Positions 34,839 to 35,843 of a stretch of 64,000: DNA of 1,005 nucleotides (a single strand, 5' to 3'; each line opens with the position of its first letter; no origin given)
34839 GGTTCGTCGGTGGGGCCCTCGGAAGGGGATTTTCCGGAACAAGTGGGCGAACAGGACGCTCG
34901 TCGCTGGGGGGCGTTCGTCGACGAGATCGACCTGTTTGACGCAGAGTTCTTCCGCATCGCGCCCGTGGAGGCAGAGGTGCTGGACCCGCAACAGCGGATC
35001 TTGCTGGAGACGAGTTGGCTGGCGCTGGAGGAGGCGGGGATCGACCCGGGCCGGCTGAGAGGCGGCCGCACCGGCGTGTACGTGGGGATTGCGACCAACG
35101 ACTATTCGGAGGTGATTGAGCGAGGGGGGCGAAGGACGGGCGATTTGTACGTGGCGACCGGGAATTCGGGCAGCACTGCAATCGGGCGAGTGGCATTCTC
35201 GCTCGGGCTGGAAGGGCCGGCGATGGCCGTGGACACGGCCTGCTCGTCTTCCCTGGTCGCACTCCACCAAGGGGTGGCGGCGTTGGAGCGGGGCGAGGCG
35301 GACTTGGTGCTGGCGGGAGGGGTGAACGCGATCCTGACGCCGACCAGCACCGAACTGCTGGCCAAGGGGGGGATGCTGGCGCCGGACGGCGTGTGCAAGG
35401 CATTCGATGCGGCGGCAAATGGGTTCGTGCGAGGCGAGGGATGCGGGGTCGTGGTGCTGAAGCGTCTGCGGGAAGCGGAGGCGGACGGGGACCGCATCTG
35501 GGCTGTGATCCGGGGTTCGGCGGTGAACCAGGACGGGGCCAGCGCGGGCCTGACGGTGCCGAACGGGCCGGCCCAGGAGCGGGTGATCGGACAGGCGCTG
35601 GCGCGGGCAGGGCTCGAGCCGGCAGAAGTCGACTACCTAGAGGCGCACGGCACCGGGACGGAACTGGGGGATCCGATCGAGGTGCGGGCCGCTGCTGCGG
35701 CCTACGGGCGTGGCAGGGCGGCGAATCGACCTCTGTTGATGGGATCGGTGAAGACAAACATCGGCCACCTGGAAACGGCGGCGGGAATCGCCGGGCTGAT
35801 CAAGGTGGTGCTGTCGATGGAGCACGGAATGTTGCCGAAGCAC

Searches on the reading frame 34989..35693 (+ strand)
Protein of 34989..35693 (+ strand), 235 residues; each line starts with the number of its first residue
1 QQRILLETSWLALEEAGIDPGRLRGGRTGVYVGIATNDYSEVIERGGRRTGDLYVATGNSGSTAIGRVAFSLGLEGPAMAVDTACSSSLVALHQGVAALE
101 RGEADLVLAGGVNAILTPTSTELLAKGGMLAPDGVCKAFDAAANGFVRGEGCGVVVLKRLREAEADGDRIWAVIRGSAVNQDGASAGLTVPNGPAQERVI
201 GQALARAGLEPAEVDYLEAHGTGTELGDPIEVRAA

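Call 92: find_homologous_proteins(query=window:34989-35693:+, max_evalue=1e-30)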
Query window:34989-35693:+ (235 aa): 5020 proteins with E <= 1e-30 among 8000 candidates; the best 120 are listed.
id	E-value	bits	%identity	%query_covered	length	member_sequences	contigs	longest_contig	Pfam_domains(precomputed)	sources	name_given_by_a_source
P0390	3.9e-104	365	74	98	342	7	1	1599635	PF00109.33,PF00108.30,PF02801.29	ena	-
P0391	1.8e-103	363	75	100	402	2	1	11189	PF00109.33,PF00108.30,PF02801.29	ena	-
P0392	8.9e-102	357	73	99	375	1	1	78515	PF00109.33,PF00108.30,PF02801.29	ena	-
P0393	2.3e-99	350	73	96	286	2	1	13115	PF00109.33,PF00108.30,PF02801.29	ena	-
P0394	1.8e-98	347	73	99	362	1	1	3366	PF00109.33,PF00108.30,PF02801.29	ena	-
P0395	1.6e-96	340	73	89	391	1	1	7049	PF00109.33,PF00108.30,PF02801.29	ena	-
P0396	4.1e-96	339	67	100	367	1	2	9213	PF00109.33,PF00108.30,PF02801.29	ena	-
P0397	4.9e-96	339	69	100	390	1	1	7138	PF00109.33,PF00108.30,PF02801.29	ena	-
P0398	5.6e-95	335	67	100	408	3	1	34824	PF00109.33,PF00108.30,PF02801.29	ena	-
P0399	6.7e-95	335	68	100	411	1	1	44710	PF00109.33,PF00108.30,PF02801.29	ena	-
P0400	6.8e-95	335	68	100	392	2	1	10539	PF00109.33,PF00108.30,PF02801.29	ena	-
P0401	1.0e-93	331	68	100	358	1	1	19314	PF00109.33,PF00108.30,PF02801.29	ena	-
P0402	1.8e-93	330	70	100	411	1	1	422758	PF00109.33,PF00108.30,PF02801.29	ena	-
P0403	2.9e-93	330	74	88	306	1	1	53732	PF00109.33,PF00108.30,PF02801.29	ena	-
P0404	6.0e-93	329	68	100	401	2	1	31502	PF00109.33,PF00108.30,PF02801.29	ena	-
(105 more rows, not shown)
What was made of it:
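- Tried and rejected: Database names for a KS fragment: uninformative (call 92).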
